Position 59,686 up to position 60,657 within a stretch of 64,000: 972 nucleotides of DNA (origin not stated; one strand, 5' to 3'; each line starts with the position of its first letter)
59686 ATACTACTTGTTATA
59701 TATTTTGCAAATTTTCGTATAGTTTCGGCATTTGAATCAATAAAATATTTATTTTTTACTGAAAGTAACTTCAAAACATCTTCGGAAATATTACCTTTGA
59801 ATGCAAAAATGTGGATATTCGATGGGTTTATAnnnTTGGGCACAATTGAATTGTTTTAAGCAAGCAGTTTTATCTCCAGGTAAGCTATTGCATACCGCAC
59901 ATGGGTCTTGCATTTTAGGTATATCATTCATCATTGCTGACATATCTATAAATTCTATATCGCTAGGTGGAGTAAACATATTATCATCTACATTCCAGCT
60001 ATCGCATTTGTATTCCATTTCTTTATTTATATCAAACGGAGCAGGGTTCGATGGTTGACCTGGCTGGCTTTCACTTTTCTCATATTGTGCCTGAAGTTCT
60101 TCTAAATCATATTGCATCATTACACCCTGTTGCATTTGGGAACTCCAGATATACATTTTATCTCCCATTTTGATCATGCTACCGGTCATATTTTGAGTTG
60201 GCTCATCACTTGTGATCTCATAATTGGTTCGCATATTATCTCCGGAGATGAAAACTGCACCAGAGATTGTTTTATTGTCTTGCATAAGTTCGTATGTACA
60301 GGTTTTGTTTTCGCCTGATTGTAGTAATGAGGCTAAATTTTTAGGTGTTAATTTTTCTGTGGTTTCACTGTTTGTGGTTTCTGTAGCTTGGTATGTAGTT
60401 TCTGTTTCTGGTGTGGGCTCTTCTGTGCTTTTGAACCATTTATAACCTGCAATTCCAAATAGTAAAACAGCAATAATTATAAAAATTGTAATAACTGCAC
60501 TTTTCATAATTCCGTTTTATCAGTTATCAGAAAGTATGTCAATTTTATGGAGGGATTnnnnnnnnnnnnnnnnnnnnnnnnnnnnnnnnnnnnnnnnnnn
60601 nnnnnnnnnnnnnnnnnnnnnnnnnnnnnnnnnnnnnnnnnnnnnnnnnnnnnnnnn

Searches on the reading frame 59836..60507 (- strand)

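Call 63: search_protein_families(library=pfam, proteins=[window:59836-60507:-], max_evalue=0.01)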
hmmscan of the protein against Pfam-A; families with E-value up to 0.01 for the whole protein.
window:59836-60507:- (224 aa): 1 family
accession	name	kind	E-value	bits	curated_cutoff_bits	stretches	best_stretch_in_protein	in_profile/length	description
PF17247.7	DUF5316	-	0.0014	18.8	28.7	0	85-105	26-46/74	Family of unknown function (DUF5316)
